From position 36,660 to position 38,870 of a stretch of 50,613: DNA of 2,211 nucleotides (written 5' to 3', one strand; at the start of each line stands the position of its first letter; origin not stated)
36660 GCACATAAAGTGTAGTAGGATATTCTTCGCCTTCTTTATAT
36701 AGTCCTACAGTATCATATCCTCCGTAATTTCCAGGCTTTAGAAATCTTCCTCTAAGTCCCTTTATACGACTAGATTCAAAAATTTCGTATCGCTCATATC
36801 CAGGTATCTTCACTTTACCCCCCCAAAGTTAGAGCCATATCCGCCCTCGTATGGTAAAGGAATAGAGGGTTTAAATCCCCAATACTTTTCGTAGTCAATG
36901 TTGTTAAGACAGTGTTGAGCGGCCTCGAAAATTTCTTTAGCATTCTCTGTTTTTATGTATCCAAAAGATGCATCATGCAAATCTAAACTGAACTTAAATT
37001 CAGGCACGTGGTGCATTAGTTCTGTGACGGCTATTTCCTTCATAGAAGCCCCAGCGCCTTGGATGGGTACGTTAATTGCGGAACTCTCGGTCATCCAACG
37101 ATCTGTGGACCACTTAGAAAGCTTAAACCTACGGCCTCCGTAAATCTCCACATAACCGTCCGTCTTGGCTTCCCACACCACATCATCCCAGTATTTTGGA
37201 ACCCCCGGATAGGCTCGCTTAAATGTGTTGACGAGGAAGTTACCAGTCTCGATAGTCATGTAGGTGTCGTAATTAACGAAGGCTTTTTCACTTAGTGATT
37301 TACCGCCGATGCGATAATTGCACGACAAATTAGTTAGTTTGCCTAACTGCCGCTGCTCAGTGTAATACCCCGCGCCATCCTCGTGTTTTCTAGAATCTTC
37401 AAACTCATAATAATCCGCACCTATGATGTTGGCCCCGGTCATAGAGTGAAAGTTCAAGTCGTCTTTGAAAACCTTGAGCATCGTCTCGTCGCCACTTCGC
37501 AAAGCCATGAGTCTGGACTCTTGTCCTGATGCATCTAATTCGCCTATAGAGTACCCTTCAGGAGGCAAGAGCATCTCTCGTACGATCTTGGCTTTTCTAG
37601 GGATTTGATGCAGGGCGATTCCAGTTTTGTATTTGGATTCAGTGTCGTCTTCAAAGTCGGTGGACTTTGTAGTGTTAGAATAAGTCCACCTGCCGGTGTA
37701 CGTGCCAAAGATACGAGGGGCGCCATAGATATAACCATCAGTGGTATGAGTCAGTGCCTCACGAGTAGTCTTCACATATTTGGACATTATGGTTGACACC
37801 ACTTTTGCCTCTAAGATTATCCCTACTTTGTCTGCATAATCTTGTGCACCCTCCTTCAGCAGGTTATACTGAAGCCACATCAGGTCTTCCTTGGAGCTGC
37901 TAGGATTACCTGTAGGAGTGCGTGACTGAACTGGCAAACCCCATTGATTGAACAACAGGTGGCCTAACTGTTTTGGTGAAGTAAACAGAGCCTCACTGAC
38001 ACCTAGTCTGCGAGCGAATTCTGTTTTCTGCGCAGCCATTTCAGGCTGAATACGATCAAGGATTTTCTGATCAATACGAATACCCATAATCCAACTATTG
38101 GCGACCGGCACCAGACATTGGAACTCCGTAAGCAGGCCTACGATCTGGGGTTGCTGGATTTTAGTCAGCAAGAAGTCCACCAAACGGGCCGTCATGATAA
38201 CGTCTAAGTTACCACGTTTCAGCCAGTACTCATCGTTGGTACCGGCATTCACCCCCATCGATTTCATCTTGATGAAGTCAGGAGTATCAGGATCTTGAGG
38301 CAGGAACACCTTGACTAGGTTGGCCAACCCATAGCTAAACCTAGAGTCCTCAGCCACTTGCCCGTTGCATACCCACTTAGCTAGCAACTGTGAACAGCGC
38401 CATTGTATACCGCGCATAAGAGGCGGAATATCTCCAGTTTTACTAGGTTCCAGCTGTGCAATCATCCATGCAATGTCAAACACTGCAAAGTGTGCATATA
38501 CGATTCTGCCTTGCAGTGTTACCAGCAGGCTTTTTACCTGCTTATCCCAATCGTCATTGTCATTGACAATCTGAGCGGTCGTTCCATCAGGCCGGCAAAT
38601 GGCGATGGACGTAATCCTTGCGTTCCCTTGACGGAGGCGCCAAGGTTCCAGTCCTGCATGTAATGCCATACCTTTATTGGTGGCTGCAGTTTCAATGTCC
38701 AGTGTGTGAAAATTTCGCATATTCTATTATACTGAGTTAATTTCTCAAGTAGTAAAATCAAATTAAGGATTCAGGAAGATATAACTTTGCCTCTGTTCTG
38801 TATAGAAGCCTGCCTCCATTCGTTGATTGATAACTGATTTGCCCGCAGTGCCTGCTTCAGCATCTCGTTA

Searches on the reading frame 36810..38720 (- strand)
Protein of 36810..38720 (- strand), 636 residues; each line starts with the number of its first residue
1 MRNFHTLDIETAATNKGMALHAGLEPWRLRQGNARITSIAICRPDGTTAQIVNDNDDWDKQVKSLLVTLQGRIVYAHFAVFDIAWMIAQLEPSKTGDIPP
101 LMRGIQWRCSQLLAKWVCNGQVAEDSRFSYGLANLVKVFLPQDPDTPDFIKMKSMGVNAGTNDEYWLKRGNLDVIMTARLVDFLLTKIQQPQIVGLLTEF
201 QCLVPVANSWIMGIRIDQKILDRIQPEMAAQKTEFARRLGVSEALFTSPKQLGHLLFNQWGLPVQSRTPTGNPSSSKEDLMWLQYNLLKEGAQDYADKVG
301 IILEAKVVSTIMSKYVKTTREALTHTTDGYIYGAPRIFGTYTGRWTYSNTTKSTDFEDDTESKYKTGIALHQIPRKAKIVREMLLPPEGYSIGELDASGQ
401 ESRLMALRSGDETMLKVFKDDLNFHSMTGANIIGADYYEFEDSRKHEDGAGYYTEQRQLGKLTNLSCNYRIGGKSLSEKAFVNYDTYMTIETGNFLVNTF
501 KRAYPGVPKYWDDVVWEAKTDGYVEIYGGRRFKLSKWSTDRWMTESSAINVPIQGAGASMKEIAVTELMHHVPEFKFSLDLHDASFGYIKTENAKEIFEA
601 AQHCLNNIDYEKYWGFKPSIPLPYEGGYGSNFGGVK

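Call 30: search_protein_families(library=pfam, proteins=[window:36810-38720:-], max_evalue=0.01)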
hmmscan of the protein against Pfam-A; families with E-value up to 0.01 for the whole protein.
window:36810-38720:- (636 aa): 1 family
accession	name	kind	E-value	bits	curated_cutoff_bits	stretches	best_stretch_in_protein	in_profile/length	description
PF00476.26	DNA_pol_A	-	9.6e-37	127.2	34.3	1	222-632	9-379/381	DNA polymerase family A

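Call 66: search_dna_similar(query=window:36810-38720:-, collection=phages, mode=protein, max_rows=25, max_evalue=1e-20)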
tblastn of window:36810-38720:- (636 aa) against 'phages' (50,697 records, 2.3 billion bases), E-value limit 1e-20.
Records with a match: 13; places in all: 13; records where one place covers at least 80% of the query: 8.
Best place of each record, by identity: <60% 13.
By first word of the organism name: Acinetobacter 6; Xanthomonas 2; Rhizobium 2; Vibrio 1; Bacteriophage 1; Enterococcus 1.
By host as written in the record: - 6; Xanthomonas campestris pv. pelargonii 1; Acinetobacter calcoaceticus ATCC23055 1; Acinetobacter baumannii H4 1; Vibrio natiegens 1; Enterococcus faecalis 1; Rhizobium phaseoli Y1_11 1; Rhizobium sp. R693 1.
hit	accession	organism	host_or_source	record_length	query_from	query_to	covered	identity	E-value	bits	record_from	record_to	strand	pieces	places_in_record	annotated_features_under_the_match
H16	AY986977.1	Xanthomonas phage Xp15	-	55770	4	636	100%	57.8%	0e+0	750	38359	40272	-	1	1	possible DNA polymerase subunit | possible DNA binding protein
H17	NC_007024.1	Xanthomonas phage Xp15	Xanthomonas campestris pv. pelargonii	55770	4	636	100%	57.8%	0e+0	750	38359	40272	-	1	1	possible DNA polymerase subunit | DNA binding protein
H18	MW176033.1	Acinetobacter phage Effie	Acinetobacter calcoaceticus ATCC23055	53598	6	636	99%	53.7%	0e+0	698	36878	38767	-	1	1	490: hypothetical protein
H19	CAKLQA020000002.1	Acinetobacter phage MD-2021a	not known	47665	6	636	99%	53.1%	0e+0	692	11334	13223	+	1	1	polA: DNA polymerase I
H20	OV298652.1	Acinetobacter phage MD-2021a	not known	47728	6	636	99%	53.1%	0e+0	692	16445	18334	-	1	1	polA: DNA polymerase I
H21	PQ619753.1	Acinetobacter phage HHU4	Acinetobacter baumannii H4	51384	6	636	99%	53.1%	0e+0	688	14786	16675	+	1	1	DNA polymerase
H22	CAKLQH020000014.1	Acinetobacter phage MD-2021a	not known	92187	107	631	83%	24.1%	4e-25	117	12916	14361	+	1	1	polA: DNA polymerase I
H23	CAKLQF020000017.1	Acinetobacter phage MD-2021a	not known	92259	107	631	83%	24.1%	4e-25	117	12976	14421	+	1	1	polA: DNA polymerase I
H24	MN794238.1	Vibrio phage VH2_2019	Vibrio natiegens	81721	163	630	74%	23.9%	2e-21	105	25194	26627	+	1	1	hypothetical protein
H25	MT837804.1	Bacteriophage sp.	human fecal samples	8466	173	583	65%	26.9%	3e-23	111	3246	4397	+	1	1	record has no annotation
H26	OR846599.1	Enterococcus phage Efs 1-1-1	Enterococcus faecalis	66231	211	583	59%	29.1%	6e-22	107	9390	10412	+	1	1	record has no annotation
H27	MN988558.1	Rhizobium phage RHph_Y1_11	Rhizobium phaseoli Y1_11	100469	215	633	66%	24.4%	1e-21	106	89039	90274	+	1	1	DNA polymerase I protein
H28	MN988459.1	Rhizobium phage RHph_TM16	Rhizobium sp. R693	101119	369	635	42%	26.6%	3e-21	105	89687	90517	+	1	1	DNA polymerase I protein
